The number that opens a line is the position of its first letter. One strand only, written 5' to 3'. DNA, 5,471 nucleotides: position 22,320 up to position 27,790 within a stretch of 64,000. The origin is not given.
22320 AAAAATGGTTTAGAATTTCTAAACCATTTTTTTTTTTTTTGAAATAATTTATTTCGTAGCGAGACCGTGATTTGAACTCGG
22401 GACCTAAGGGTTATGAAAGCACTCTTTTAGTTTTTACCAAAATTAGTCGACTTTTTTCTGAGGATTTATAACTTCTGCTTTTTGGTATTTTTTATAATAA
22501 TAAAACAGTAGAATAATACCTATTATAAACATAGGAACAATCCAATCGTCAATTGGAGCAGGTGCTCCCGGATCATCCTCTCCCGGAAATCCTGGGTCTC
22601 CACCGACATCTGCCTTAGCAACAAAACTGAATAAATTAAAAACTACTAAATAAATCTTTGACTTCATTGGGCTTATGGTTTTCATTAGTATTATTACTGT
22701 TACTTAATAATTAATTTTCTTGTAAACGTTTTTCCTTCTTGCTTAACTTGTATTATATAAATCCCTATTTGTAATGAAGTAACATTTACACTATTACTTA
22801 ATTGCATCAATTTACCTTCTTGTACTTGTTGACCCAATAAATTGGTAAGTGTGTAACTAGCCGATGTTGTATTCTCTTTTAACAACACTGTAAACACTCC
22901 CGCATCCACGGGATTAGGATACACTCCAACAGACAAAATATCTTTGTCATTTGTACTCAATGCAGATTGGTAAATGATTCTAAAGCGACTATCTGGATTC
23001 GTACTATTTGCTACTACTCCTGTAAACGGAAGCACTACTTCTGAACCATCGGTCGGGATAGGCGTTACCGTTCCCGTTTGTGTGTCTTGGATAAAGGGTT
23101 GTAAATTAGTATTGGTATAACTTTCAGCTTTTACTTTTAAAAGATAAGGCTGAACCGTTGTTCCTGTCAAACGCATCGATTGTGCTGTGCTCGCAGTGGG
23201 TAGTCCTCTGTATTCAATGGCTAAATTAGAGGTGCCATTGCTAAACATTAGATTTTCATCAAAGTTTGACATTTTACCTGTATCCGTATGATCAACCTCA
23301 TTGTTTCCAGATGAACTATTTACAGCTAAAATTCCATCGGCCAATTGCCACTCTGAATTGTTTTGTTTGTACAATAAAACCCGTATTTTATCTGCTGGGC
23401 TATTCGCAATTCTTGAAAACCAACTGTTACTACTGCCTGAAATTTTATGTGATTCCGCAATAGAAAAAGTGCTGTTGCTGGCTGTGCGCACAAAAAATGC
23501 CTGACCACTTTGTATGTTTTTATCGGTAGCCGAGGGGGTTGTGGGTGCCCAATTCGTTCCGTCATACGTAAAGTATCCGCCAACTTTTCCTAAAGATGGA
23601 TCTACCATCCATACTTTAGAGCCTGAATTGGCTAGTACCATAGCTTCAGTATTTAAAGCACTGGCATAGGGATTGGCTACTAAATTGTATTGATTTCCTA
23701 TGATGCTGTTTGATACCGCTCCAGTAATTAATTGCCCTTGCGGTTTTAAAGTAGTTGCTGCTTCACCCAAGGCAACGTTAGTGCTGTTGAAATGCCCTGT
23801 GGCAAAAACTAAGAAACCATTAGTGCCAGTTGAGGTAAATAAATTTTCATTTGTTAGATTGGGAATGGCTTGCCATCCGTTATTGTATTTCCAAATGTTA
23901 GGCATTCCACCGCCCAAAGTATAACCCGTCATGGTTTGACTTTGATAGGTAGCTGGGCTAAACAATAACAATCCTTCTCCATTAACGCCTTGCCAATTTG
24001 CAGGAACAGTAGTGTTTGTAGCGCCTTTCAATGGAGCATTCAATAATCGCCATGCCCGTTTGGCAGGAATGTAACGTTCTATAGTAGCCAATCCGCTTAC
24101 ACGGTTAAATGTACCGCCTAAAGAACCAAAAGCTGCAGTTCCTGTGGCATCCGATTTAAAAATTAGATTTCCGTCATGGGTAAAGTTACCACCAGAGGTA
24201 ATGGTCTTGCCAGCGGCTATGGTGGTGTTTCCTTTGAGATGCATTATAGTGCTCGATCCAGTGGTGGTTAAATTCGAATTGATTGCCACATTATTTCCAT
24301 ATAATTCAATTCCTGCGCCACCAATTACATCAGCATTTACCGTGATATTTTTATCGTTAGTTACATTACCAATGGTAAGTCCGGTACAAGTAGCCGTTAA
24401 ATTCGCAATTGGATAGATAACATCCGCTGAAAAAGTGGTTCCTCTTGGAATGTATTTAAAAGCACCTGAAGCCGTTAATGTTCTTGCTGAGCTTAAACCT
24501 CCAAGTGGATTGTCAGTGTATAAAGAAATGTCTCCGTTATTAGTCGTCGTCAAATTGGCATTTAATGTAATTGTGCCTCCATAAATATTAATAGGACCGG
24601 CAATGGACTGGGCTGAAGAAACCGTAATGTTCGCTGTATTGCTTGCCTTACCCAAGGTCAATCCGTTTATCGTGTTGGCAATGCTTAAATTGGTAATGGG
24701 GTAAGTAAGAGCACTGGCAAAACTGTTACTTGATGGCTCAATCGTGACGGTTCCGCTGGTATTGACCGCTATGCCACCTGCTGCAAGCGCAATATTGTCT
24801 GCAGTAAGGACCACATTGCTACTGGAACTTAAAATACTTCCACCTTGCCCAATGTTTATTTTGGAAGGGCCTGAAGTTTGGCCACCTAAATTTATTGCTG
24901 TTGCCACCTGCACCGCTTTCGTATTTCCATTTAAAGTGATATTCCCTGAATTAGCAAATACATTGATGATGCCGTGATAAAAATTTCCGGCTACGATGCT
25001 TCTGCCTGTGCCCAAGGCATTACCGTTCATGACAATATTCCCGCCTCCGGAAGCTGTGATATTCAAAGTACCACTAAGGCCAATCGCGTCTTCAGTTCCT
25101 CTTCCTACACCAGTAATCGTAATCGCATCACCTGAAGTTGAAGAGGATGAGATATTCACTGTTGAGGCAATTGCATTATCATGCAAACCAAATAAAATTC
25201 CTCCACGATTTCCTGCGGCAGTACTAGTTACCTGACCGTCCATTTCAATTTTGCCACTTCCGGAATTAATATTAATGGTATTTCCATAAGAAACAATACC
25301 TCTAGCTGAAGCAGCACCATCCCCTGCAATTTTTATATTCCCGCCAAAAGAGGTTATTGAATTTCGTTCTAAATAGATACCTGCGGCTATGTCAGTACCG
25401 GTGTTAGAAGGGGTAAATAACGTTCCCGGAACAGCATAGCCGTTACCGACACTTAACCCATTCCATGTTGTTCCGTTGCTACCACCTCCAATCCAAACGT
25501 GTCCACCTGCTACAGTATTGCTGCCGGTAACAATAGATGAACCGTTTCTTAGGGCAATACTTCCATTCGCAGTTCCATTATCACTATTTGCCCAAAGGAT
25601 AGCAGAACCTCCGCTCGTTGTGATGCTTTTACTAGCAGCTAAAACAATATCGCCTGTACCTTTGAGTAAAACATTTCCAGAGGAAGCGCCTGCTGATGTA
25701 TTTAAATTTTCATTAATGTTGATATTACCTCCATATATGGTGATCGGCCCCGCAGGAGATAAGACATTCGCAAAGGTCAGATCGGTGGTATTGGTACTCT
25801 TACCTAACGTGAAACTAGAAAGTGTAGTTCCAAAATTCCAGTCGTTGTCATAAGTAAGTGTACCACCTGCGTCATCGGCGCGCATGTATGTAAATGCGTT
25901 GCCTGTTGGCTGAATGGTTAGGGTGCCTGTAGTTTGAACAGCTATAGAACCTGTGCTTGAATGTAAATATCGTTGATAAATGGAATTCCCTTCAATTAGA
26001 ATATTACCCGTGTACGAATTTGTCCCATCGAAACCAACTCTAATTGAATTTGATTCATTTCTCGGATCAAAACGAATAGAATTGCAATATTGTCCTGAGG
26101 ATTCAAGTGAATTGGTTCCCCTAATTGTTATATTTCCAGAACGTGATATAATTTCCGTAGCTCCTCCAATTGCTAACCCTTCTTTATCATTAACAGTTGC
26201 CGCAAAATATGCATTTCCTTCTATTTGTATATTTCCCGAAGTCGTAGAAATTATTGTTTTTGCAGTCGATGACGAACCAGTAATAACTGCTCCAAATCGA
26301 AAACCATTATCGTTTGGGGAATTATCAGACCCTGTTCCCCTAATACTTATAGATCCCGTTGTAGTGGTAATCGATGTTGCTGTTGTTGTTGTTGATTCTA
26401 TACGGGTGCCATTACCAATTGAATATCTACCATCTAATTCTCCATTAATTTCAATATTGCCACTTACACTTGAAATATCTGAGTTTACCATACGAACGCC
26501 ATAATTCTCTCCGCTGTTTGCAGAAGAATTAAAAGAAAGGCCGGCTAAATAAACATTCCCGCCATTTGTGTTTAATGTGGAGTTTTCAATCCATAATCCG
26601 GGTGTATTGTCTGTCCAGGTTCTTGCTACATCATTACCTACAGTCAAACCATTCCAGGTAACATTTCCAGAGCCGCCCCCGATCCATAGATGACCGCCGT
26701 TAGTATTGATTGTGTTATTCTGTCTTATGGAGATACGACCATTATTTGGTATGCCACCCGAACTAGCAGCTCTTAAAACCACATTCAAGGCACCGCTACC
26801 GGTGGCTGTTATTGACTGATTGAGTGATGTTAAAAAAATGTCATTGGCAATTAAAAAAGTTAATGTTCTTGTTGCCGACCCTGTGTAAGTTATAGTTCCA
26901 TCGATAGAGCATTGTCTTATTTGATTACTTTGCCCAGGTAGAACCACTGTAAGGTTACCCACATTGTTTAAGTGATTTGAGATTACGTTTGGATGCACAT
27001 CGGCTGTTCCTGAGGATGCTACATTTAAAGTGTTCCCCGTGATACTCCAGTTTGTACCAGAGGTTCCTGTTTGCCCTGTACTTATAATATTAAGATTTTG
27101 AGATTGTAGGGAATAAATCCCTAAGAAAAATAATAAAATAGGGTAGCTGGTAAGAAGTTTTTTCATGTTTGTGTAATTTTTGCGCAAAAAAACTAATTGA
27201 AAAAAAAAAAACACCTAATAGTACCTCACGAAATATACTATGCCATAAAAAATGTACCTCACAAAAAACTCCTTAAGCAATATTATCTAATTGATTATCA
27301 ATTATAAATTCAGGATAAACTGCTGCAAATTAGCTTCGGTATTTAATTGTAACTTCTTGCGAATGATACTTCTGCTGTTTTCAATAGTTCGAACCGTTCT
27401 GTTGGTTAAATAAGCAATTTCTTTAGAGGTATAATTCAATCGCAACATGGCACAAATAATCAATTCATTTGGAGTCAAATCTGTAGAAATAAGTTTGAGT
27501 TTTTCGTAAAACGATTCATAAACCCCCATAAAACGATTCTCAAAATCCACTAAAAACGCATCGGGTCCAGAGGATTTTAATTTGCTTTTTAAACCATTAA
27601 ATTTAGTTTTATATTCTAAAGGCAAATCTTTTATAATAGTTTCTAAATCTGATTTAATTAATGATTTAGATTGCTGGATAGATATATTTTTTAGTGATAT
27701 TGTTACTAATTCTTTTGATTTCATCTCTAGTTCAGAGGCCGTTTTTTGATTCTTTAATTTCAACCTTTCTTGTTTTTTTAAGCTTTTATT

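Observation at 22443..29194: TPR-TM-LuxR regulator + T9SS giant protein + PID-CTERM micro-peptide: candidate peptide-sensing module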

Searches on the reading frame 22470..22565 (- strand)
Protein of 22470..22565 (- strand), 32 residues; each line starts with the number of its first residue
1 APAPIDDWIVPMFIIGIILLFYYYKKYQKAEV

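Call 9: search_protein_families(library=ncbifam, proteins=[window:22470-22565:-], max_evalue=10)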
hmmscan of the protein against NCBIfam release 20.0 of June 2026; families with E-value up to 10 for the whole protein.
seq(32 aa): 3 families
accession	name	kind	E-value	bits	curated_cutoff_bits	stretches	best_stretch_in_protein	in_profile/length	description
NF042414.1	CLC_0170_fam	subfamily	0.0034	17.3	30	1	12-30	9-27/56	CLC_0170 family protein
NF002597.0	PRK02251.2-3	equivalog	0.099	12.9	120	1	9-26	43-60/93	putative septation inhibitor protein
NF040516.1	CapE_47_fam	domain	0.37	10.7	35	1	8-19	7-18/39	CapE family protein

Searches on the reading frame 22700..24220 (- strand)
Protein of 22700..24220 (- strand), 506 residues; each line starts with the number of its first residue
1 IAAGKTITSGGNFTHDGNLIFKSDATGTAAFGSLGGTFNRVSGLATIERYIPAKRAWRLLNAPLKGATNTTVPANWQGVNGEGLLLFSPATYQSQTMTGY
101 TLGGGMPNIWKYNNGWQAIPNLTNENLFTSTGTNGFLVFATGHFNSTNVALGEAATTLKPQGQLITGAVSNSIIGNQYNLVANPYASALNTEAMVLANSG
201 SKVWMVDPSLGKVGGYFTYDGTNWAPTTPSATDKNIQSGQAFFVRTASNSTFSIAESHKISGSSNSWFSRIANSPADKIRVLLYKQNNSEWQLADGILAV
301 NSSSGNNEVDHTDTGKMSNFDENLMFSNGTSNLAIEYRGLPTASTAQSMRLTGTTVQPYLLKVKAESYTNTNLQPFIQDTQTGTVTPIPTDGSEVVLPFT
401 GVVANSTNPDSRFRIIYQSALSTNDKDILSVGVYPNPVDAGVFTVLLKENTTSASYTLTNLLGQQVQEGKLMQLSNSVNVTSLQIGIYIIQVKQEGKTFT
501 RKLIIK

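Call 58: search_protein_families(library=ncbifam, proteins=[window:22700-24220:-], max_evalue=0.1)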
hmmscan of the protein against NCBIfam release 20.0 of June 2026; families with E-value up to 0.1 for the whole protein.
window:22700-24220:- (506 aa): 4 families
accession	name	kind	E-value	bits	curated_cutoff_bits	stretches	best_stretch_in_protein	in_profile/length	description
TIGR04183.1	Por_Secre_tail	domain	2.3e-14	53.1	23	1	433-506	1-72/72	T9SS type A sorting domain-containing protein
NF038113.1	T9SSA_dep_M36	equivalog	2.9e-09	35.7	885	1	419-506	781-869/869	T9SS-dependent M36 family metallopeptidase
NF050177.1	TapA_OM_Porphy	equivalog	0.025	13.3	500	1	430-505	470-543/544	TapA/TapC family T9SS-dependent outer membrane protein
NF002692.0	PRK02487.1-1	equivalog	0.047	13.1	297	1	457-499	5-48/158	heme-degrading domain-containing protein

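Call 59: search_protein_families(library=pfam, proteins=[window:22700-24220:-], max_evalue=0.1)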
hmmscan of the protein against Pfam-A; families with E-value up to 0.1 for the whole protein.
window:22700-24220:- (506 aa): 1 family
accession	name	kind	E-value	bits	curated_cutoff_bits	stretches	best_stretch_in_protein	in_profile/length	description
PF18962.6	Por_Secre_tail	-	1.3e-12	48.3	27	1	433-505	1-75/75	Secretion system C-terminal sorting domain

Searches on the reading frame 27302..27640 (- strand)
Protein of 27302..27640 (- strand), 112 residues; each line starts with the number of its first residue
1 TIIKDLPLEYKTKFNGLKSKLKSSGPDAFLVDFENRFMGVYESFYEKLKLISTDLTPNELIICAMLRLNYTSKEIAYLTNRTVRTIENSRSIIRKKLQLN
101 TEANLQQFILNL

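Call 86: search_solved_structures(query=window:27302-27640:-, max_evalue=1, show_alignments=1)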
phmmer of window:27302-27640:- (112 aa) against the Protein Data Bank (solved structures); distinct sequences matched with E-value up to 1: 10.
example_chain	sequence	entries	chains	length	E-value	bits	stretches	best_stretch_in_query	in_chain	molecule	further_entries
8eh2_A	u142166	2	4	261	0.058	16.9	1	20-88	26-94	SDR family oxidoreductase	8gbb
7ve4_A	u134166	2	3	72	0.061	16.8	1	54-106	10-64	DNA-binding response regulator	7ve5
2rnj_A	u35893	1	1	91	0.077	16.5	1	53-106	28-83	Response regulator protein vraR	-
8a5r_AAA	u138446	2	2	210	0.1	16.1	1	51-107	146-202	Light-activated DNA-binding protein EL222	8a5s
3p7n_A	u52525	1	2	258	0.16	15.5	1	51-107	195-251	Sensor histidine kinase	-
2krf_A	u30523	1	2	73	0.17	15.4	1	55-101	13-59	Transcriptional regulatory protein comA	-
7dwm_A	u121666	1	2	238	0.19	15.2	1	49-101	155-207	Transcriptional regulator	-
3ulq_B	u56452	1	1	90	0.28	14.7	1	54-101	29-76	Transcriptional regulatory protein ComA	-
4gvp_A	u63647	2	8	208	0.31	14.5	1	53-105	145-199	Response regulator protein vraR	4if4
7ve6_A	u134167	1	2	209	0.32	14.5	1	53-105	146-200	Response regulator protein VraR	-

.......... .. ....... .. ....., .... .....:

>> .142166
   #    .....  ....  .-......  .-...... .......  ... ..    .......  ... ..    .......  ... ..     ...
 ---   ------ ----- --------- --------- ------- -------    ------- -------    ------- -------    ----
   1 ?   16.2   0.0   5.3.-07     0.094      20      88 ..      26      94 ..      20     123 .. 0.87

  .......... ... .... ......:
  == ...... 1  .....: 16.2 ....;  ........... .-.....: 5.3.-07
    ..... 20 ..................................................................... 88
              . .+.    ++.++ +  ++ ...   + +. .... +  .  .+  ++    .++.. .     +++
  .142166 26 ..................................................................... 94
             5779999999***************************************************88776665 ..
